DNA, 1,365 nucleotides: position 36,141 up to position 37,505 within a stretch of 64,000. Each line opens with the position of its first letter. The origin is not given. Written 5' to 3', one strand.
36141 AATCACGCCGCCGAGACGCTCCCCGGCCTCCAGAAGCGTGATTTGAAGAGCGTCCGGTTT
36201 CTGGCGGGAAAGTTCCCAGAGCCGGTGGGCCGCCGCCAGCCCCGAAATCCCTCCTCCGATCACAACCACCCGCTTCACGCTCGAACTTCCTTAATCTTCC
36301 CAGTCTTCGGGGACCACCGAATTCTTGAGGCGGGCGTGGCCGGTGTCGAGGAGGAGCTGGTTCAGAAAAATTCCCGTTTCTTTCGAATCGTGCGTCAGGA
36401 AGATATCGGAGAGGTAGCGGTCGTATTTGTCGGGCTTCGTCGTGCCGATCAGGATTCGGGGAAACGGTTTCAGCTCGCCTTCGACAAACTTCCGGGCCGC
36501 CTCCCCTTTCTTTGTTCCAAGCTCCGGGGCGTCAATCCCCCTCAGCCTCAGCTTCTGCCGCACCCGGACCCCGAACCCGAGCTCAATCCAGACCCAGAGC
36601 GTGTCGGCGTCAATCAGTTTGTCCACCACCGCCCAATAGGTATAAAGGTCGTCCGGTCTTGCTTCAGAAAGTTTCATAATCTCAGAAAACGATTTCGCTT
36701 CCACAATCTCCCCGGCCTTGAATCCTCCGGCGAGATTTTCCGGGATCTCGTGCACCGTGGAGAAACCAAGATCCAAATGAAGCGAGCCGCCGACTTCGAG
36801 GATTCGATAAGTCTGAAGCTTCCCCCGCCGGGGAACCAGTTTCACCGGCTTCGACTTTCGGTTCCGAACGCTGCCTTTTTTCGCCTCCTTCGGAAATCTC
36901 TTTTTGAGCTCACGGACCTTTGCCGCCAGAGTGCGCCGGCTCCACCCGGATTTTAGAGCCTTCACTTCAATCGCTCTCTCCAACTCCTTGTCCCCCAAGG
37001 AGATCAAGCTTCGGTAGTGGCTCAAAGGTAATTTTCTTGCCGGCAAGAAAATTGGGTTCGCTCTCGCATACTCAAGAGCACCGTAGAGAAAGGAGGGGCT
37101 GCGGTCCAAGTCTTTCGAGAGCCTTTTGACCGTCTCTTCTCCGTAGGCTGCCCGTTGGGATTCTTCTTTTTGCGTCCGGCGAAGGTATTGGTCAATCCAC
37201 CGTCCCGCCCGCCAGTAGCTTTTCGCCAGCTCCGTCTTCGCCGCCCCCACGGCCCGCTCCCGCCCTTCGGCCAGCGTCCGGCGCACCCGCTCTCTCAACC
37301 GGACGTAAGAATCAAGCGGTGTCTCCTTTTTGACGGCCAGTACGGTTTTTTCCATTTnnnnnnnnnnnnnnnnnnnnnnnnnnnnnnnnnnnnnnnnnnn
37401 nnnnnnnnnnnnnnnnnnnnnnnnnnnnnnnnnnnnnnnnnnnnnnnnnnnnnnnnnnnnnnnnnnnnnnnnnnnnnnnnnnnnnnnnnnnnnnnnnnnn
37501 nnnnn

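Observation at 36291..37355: Domain-swapped nuclease (YhcG/DUF1016 N-domain + SNase instead of PD-(D/E)XK) wedged inside the heme biosynthesis cluster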

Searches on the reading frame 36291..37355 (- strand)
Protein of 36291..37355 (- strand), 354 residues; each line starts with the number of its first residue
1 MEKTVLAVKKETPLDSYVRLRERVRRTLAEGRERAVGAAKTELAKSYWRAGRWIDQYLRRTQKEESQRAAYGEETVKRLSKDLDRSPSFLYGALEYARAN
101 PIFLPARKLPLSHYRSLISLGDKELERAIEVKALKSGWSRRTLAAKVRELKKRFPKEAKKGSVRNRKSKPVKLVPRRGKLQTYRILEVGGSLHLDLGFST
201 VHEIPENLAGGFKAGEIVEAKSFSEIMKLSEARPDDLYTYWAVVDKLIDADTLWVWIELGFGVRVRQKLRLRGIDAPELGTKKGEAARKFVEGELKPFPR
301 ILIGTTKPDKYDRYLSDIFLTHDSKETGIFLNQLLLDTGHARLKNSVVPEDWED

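Call 3: search_protein_families(library=pfam, proteins=[window:36291-37355:-], max_evalue=1)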
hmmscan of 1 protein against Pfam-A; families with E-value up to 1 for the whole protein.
window:36291-37355:- (354 aa): 6 families
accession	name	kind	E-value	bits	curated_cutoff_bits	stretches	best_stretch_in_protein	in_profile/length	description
PF17761.7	DUF1016_N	-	3.6e-11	43.8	32.8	1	24-148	2-131/137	DUF1016 N-terminal domain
PF00565.23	SNase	-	1e-05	26.4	21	1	268-345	1-78/107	Staphylococcal nuclease homologue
PF05957.18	DUF883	-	0.016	15.6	25.4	0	15-38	27-50/53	DUF883 N-terminal domain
PF04504.20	GeBP-like_DBD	-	0.089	13.9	29.5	1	133-166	42-73/94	Glabrous-enhancer-binding protein-like family, DBD domain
PF17762.8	HTH_ParB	-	0.12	13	22.6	1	106-151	56-101/102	ParB HTH domain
PF07749.17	ERp29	-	0.31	12.3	24.3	0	29-81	18-70/95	Endoplasmic reticulum protein ERp29, C-terminal domain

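Call 4: search_protein_families(library=ncbifam, proteins=[window:36291-37355:-], max_evalue=1)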
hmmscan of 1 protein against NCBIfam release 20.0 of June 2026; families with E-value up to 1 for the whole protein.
window:36291-37355:- (354 aa): 1 family
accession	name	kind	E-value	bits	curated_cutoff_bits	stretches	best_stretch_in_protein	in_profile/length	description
NF047969.1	CaNuclEcnA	equivalog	1.3e-05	25.2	180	2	240-283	5-43/151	calcium-activated nuclease EcnA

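Call 5: search_solved_structures(query=window:36291-37355:-, max_evalue=1, show_alignments=3)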
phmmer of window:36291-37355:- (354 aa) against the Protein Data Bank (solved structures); distinct sequences matched with E-value up to 1: 0.

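Call 6: find_homologous_proteins(query=window:36291-37355:-, max_evalue=0.001)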
Query window:36291-37355:- (354 aa): 727 proteins with E <= 0.001 among 6956 candidates; the best 120 are listed.
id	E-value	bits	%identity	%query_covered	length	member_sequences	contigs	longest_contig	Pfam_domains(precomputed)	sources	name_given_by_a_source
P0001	1.6e-229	779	100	100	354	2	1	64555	PF17761.8,PF00565.24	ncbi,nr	ncbi:MAG: thermonuclease family protein [Candidatus Omnitrophica bacterium]|nr:thermonuclease family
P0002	3.8e-173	593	78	100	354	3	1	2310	PF17761.8,PF00565.24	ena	-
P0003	4.1e-78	281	45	95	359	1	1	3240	PF17761.8,PF00565.24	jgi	-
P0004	5.0e-75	271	43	98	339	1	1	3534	PF17761.8,PF17762.9,PF00565.24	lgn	-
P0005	1.5e-73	266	43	98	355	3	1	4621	PF17761.8,PF00565.24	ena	-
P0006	2.1e-73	265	44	97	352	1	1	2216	PF17761.8,PF00565.24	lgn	-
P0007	1.0e-69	253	44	97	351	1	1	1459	PF17761.8,PF00565.24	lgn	-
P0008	7.4e-69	251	44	94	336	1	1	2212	PF17761.8,PF00565.24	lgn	-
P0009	2.3e-68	249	43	95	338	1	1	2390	PF17761.8,PF00565.24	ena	-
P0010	1.2e-67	247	40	96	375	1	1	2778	PF17761.8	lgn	-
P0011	1.2e-67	247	43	96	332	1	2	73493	PF17761.8,PF00565.24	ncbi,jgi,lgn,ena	-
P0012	1.5e-66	243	43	94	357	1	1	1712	PF17761.8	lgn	-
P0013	2.2e-66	242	38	99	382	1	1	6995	PF17761.8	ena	-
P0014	7.1e-66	241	44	95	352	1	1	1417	PF17761.8,PF00565.24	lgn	-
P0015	5.0e-64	235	44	95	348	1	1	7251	PF17761.8,PF00565.24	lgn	-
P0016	5.0e-64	235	40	99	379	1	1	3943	PF17761.8,PF00565.24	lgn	-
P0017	1.5e-63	233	39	97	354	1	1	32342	PF17761.8,PF00565.24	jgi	jgi:endonuclease YncB( thermonuclease family)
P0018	4.1e-63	232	40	91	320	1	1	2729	PF17761.8,PF00565.24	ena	-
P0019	1.1e-62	230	41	94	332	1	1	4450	PF17761.8,PF00565.24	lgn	-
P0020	1.5e-62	230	42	98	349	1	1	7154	PF17761.8,PF00565.24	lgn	-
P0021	3.5e-62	229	41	97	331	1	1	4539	PF17761.8,PF00565.24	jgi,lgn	-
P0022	3.0e-61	226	38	100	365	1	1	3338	PF17761.8,PF00565.24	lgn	-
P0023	3.1e-61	225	40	97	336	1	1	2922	PF17761.8,PF00565.24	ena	-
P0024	4.1e-61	225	40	96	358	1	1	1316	PF17761.8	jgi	jgi:endonuclease YncB( thermonuclease family)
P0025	9.9e-61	224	42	95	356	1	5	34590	PF17761.8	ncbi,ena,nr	ncbi:MAG: hypothetical protein A3G87_08215 [Omnitrophica bacterium RIFCSPLOWO2_12_FULL_50_11]|nr:MAG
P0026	1.8e-60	223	39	95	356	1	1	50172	PF17761.8,PF00565.24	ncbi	-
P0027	1.8e-60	223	40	99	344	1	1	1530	PF17761.8,PF00565.24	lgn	-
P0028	2.3e-60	223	39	98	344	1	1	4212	PF17761.8,PF00565.24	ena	-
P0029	2.6e-60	222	41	95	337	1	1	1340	PF17761.8,PF00565.24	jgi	jgi:endonuclease YncB( thermonuclease family)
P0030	6.7e-60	221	40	97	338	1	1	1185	PF17761.8,PF00565.24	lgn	-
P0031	1.1e-59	220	40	95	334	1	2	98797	PF17761.8,PF00565.24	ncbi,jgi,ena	-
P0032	1.2e-59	220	40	100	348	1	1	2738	PF17761.8,PF00565.24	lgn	-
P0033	1.2e-59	220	38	99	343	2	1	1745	PF17761.8,PF00565.24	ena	-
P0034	1.4e-59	220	37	97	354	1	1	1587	PF17761.8,PF00565.24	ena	-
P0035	2.7e-59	219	42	97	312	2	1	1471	PF17761.8,PF00565.24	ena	-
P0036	3.7e-59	219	38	100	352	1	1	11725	PF17761.8,PF00565.24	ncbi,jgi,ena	-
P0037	4.8e-59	218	39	95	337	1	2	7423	PF17761.8,PF00565.24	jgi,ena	-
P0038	4.8e-59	218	40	98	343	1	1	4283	PF17761.8,PF00565.24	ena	-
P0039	6.0e-59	218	40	95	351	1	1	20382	PF17761.8,PF00565.24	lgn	-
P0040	7.4e-59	218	39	100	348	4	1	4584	PF17761.8,PF00565.24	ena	-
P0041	9.1e-59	217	38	95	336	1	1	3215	PF17761.8,PF00565.24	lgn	-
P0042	1.0e-58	217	40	95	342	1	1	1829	PF17761.8,PF00565.24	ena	-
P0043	2.7e-58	216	37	96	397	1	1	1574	PF17761.8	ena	-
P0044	3.0e-58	216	40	93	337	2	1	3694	PF17761.8,PF00565.24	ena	-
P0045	3.3e-58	215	40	96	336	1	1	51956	PF17761.8,PF00565.24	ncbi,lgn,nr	ncbi:MAG: thermonuclease family protein [Candidatus Omnitrophica bacterium]|nr:thermonuclease family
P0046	3.7e-58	215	40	95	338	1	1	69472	PF17761.8,PF00565.24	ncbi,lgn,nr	ncbi:MAG: thermonuclease family protein [Candidatus Omnitrophica bacterium]|nr:thermonuclease family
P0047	3.9e-58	215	41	96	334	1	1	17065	PF17761.8,PF00565.24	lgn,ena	-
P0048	5.8e-58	215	40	95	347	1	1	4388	PF17761.8,PF17762.9,PF00565.24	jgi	jgi:endonuclease YncB( thermonuclease family)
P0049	1.1e-57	214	42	96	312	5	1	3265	PF17761.8,PF00565.24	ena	-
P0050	1.2e-57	214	42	96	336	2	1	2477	PF17761.8,PF00565.24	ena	-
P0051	2.2e-57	213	39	94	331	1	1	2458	PF17761.8,PF00565.24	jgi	jgi:endonuclease YncB( thermonuclease family)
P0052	2.3e-57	213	38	96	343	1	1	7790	PF17761.8,PF00565.24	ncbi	-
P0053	2.6e-57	213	36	98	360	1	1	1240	PF17761.8,PF00565.24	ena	-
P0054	4.7e-57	212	38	94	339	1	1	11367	PF17761.8,PF00565.24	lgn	-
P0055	1.4e-56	210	39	100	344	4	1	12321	PF17761.8,PF00565.24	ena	-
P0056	2.0e-56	210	42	92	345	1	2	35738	PF17761.8,PF00565.24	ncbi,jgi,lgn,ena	-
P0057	2.3e-56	209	39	86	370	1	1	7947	PF17761.8,PF00565.24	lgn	-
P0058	2.6e-56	209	38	96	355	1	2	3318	PF17761.8,PF00565.24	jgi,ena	-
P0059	3.0e-56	209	37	98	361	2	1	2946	PF17761.8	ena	-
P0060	4.6e-56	208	39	94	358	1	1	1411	PF17761.8,PF00565.24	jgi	-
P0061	9.2e-56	207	38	100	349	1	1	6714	PF17761.8,PF00565.24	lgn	-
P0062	1.1e-55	207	40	97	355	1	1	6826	PF17761.8,PF00565.24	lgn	-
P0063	1.3e-55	207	41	92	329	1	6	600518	PF17761.8,PF00565.24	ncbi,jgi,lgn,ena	-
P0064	1.6e-55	207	39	96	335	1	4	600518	PF17761.8,PF00565.24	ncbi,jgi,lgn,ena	-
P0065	1.9e-55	206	37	95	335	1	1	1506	PF17761.8,PF00565.24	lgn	-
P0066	2.7e-55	206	40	92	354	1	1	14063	PF17761.8,PF00565.24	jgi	jgi:endonuclease YncB( thermonuclease family)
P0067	3.1e-55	206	38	96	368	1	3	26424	PF17761.8,PF00565.24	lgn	-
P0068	4.0e-55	205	36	99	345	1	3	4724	PF17761.8,PF00565.24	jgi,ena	-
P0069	5.4e-55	205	39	96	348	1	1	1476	PF17761.8,PF00565.24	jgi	jgi:endonuclease YncB( thermonuclease family)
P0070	7.7e-55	204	40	92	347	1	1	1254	PF17761.8,PF00565.24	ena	-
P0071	1.2e-54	204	38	93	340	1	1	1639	PF17761.8,PF00565.24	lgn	-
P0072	1.2e-54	204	38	96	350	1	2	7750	PF17761.8,PF00565.24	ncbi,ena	-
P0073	1.3e-54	204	36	87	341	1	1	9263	PF17761.8,PF00565.24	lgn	-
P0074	1.5e-54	203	39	98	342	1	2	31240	PF17761.8,PF00565.24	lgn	-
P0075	4.2e-54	202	35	95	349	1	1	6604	PF17761.8,PF00565.24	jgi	jgi:endonuclease YncB( thermonuclease family)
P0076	4.5e-54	202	39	93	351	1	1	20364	PF17761.8,PF00565.24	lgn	-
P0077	5.5e-54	202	40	94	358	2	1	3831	PF17761.8,PF00565.24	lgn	-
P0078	6.8e-54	201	40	94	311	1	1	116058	PF17761.8,PF00565.24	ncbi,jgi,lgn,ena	-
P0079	8.5e-54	201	40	92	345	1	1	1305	PF17761.8,PF00565.24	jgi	jgi:endonuclease YncB( thermonuclease family)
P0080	8.8e-54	201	40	93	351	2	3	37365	PF17761.8,PF00565.24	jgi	-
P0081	9.1e-54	201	40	95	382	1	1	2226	PF17761.8,PF00565.24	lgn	-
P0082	1.2e-53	201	38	93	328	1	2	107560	PF17761.8,PF00565.24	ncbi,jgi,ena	-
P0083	1.4e-53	200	40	87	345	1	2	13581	PF17761.8,PF00565.24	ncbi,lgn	-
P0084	1.5e-53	200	39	86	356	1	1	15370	PF17761.8,PF00565.24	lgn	-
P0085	1.7e-53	200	39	96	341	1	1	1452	PF17761.8,PF00565.24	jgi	jgi:endonuclease YncB( thermonuclease family)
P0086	1.8e-53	200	38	96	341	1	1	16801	PF17761.8,PF00565.24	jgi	-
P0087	1.8e-53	200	39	97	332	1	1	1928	PF17761.8,PF00565.24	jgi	jgi:endonuclease YncB( thermonuclease family)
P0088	2.0e-53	200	40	93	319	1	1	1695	PF17761.8,PF00565.24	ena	-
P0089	2.5e-53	199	39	92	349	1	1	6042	PF17761.8,PF00565.24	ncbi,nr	ncbi:MAG: DUF1016 N-terminal domain-containing protein, partial [bacterium]|nr:DUF1016 N-terminal do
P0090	3.9e-53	199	38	93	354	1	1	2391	PF17761.8,PF00565.24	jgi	jgi:hypothetical protein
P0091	5.1e-53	198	38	92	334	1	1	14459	PF17761.8,PF00565.24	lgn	-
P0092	5.2e-53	198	40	92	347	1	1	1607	PF17761.8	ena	-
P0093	6.5e-53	198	38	93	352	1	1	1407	PF17761.8,PF00565.24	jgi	jgi:endonuclease YncB( thermonuclease family)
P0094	6.9e-53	198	39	92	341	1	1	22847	PF17761.8,PF00565.24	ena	-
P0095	7.0e-53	198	37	95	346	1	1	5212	PF17761.8,PF00565.24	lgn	-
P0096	1.5e-52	197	49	60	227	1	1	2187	PF00565.24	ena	-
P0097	1.9e-52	197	40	96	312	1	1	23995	PF17761.8,PF00565.24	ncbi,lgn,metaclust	metaclust:status=active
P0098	2.1e-52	196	39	94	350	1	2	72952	PF17761.8,PF00565.24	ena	-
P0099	2.7e-52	196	39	94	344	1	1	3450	PF17761.8,PF00565.24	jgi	jgi:endonuclease YncB( thermonuclease family)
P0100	3.0e-52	196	36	93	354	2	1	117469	PF17761.8,PF00565.24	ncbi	-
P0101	3.0e-52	196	38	97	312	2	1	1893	PF17761.8,PF00565.24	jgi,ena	-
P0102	3.5e-52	196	38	96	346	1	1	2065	PF17761.8,PF00565.24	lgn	-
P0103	4.2e-52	195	37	95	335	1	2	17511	PF17761.8,PF17762.9,PF00565.24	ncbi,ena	-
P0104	4.2e-52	195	34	99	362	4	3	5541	PF17761.8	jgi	jgi:endonuclease YncB( thermonuclease family)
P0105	4.4e-52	195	39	96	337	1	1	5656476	PF17761.8,PF00565.24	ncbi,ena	-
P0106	4.8e-52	195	37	97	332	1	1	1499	PF17761.8,PF00565.24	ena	-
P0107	5.2e-52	195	37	92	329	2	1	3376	PF17761.8,PF00565.24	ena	-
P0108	5.7e-52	195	36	100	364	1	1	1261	PF17761.8,PF00565.24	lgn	-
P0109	1.1e-51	194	38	89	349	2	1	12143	PF17761.8,PF00565.24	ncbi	-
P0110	1.2e-51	194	38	94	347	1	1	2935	PF17761.8,PF00565.24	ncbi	-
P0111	1.5e-51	194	37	95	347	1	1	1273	PF17761.8,PF00565.24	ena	-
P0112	2.0e-51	193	39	92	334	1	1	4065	PF17761.8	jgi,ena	-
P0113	2.0e-51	193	38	97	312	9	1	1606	PF17761.8,PF00565.24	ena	-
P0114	2.0e-51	193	40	92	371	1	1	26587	PF17761.8,PF00565.24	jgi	-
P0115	2.1e-51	193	36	96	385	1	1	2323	PF17761.8,PF00565.24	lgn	-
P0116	2.2e-51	193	39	86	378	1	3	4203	PF17761.8,PF00565.24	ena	-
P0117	3.0e-51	193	37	95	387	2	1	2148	PF17761.8,PF00565.24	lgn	-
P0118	3.1e-51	193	37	98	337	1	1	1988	PF17761.8,PF00565.24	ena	-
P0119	3.2e-51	193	35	95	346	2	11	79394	PF17761.8,PF00565.24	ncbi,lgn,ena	-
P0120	3.3e-51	192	37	92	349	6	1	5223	PF17761.8,PF00565.24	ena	-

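Call 7: search_protein_families(library=padloc, proteins=[window:36291-37355:-], max_evalue=1)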
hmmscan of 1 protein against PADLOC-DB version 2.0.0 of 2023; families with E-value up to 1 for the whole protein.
window:36291-37355:- (354 aa): 26 families (the best 25 are shown)
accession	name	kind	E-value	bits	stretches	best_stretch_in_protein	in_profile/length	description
PDLC04807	PDC-S02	-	8.8e-15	52.8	1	14-149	10-151/351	-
PDLC04827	PDC-S02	-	1.8e-13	48.7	1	16-147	9-143/234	-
PDLC04812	PDC-S02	-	2.8e-12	44.7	1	17-147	8-141/151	-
PDLC04811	PDC-S02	-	2.4e-11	41.8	1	11-154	6-155/172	-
PDLC04797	PDC-S02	-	4.2e-09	34.5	1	20-85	8-69/126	-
PDLC04805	PDC-S02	-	1.2e-08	33.4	1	16-85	16-81/107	-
PDLC04831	PDC-S02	-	3.9e-08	31.1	1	12-149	6-148/346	-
PDLC04817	PDC-S02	-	4.1e-08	31.1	1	23-147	14-143/286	-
PDLC04820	PDC-S02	-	5.2e-08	30.3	1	4-150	13-165/332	-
PDLC04826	PDC-S02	-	6.5e-08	30.5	1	12-147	6-146/222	-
PDLC04825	PDC-S02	-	7.4e-08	30.5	1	19-86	16-78/193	-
PDLC04800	PDC-S02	-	1.7e-07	29.6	1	15-85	9-71/129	-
PDLC04795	PDC-S02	-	4.4e-07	27.4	1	13-148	20-160/357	-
PDLC04808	PDC-S02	-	5.3e-07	27.9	1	22-85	9-68/111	-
PDLC04822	PDC-S02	-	1.9e-06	25.7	1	17-149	10-147/294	-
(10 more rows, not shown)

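Call 8: search_protein_families(library=phrogs, proteins=[window:36291-37355:-], max_evalue=1)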
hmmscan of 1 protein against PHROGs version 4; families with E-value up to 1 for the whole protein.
window:36291-37355:- (354 aa): 4 families
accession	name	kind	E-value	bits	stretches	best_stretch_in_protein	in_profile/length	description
phrog_452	-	DNA, RNA and nucleotide metabolism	6.4e-22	79.3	1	212-342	41-175/201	endonuclease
phrog_22762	-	unknown function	0.054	13.7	1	22-148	13-141/343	-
phrog_8809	-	unknown function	0.17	9.7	1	239-321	1098-1186/2317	-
phrog_18519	-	unknown function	0.41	12.2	1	27-80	20-74/99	-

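Call 12: find_related_loci(query=A1, collection=genome_contigs, flank=10000)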
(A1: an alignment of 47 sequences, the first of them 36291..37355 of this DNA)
Query A1 (354 aa) in genome_contigs; peptide patterns used: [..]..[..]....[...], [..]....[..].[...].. (x = any residue, [..] = any of these).
598 stretches matched a pattern (row limit reached: there are more); 307 encode a relative of the query (tblastn E <= 1e-3); the best 80 are kept; 80 distinct loci.
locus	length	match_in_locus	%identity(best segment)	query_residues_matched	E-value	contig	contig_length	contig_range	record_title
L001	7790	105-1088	37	16-354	9e-62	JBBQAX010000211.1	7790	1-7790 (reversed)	MAG: Verrucomicrobiota bacterium isolate Co_metawrap_1426 Cmw_1426_k141_8712174_length_7790_cov_7.9963, whole genome sho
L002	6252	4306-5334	38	16-353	7e-62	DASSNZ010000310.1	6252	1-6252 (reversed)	MAG TPA_asm: Verrucomicrobiia bacterium isolate SMAG_U1239 k141_1484766, whole genome shotgun sequence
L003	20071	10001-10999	37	5-337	6e-60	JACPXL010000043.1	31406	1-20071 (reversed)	MAG: Candidatus Omnitrophota bacterium isolate NC_groundwater_836_Pr1_B-0.1um_47_21 Montesol18_Bp1_scaffold_635550, whol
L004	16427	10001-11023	40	7-341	2e-59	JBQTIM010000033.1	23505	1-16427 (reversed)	MAG: Elusimicrobiota bacterium isolate SAR259 c_000000026591, whole genome shotgun sequence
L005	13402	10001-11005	37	13-342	3e-59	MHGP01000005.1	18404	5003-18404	MAG: Omnitrophica WOR_2 bacterium RIFCSPHIGHO2_02_FULL_48_11 rifcsphigho2_02_scaffold_10805, whole genome shotgun sequen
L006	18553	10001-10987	38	1-353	7e-59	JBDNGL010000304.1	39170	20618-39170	MAG: Opitutaceae bacterium isolate concoct.190.WLB k141_1436375, whole genome shotgun sequence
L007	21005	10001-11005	37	15-341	1e-58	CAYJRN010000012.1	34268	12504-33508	MAG TPA_asm: uncultured Planctomycetales bacterium isolate ERP125453_co1_226 genome assembly, contig: NODE_1013_length_3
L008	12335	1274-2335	36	12-343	1e-58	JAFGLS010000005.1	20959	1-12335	MAG: Syntrophaceae bacterium isolate Zod_Metabat.41 k87_262369, whole genome shotgun sequence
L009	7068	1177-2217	36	1-353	2e-58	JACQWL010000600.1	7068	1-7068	MAG: Verrucomicrobia bacterium isolate NC_groundwater_1488_Ag_S-0.65um_64_31 S_p65_S5_coassembly_k141_5202259, whole gen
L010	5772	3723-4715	35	14-353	3e-58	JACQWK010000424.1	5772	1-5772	MAG: Verrucomicrobia bacterium isolate NC_groundwater_1487_Ag_S-0.65um_59_29 S_p65_S5_coassembly_k141_2650166, whole gen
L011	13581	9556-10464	40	46-353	2e-58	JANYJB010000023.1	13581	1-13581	MAG: Verrucomicrobia bacterium isolate GL140_3_metabinner_49 GL140_3_k141_1635640, whole genome shotgun sequence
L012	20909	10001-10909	39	46-353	7e-58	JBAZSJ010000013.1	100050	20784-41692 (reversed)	MAG: Opitutaceae bacterium isolate SO_2017_GW1_170 NODE_1378_length_100050_cov_3.387789_OW334_2017, whole genome shotgun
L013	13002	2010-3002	39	9-341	4e-57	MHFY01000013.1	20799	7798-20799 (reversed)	MAG: Omnitrophica WOR_2 bacterium GWA2_47_8 gwa2_scaffold_12028, whole genome shotgun sequence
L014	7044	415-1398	38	17-341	4e-57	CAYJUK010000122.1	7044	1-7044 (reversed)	MAG TPA_asm: uncultured Planctomycetales bacterium isolate ERP125453_co1_189 genome assembly, contig: NODE_13554_length_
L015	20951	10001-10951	41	39-342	9e-57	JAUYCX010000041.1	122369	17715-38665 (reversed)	MAG: Candidatus Omnitrophota bacterium isolate C20_maxbin.112_sub C20_k141_579625, whole genome shotgun sequence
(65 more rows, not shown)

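Call 19: predict_structure(alignment_id=A1)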
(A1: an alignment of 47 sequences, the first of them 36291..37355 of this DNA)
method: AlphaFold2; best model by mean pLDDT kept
length: 354 residues; sequences in the alignment: 47
mean_pLDDT: 87.4   pTM: 0.54
mean pLDDT of the five models: 87.4, 86.3, 86.1, 85.2, 82.4
residues with pLDDT >= 90: 246; 70-90: 57; 50-70: 30; < 50: 21
segments of 3 or more residues with pLDDT < 50: 1-3, 157-166, 347-354
pLDDT, mean of each block of 10 residues (from residue 1): 53 81 92 90 91 94 91 96 96 91 71 89 88 95 95 63 51 92 96 96 95 97 95 94 97 97 96 94 97 95 80 86 80 96 68 36
secondary structure, 60 per line:
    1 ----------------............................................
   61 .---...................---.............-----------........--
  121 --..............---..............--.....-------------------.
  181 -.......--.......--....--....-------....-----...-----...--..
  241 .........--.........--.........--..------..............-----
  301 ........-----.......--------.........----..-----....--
elements in order: H17-61 H65-83 H87-99 H111-118 H123-136 H140-153 H156-160 E182-188 E191-197 E200-203 H206-209 E217-220 E226-228 E239-249 E252-260 E263-271 H282-295 E301-308 E314-320 H331-337 H349-352

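Call 22: search_protein_families(library=pfam, alignment_id=A2, max_evalue=0.00001)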
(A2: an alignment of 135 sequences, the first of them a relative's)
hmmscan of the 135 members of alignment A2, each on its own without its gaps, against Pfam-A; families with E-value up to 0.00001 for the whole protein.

A. member 1, L058:310-702:+ (130 aa): 0 families

B. families by the number of members that match (of 135 scanned): 124 families (the first 25 are shown)
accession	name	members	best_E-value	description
PF00884.28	Sulfatase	4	5e-72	Sulfatase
PF16347.10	SGSH_C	4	5.6e-22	N-sulphoglucosamine sulphohydrolase, C-terminal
PF00270.35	DEAD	3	2.5e-23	DEAD/DEAH box helicase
PF01909.29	NTP_transf_2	3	3.1e-11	Nucleotidyltransferase domain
PF18765.7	Polbeta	3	5.1e-10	Polymerase beta, Nucleotidyltransferase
PF04851.21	ResIII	3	1.6e-09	Type III restriction enzyme, res subunit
PF00152.25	tRNA-synt_2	2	6.6e-97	tRNA synthetases class II (D, K and N)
PF01653.23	DNA_ligase_aden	2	1.8e-88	NAD-dependent DNA ligase adenylation domain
PF00266.25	Aminotran_5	2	1.6e-56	Aminotransferase class-V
PF13635.12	DUF4143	2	1e-50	Domain of unknown function (DUF4143)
PF00106.31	adh_short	2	7.9e-38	short chain dehydrogenase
PF13561.12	adh_short_C2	2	2.7e-36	Enoyl-(Acyl carrier protein) reductase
PF03120.22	DNA_ligase_OB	2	1.1e-34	NAD-dependent DNA ligase OB-fold domain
PF08448.16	PAS_4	2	3e-31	PAS fold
PF13173.12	AAA_14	2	8.6e-28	AAA domain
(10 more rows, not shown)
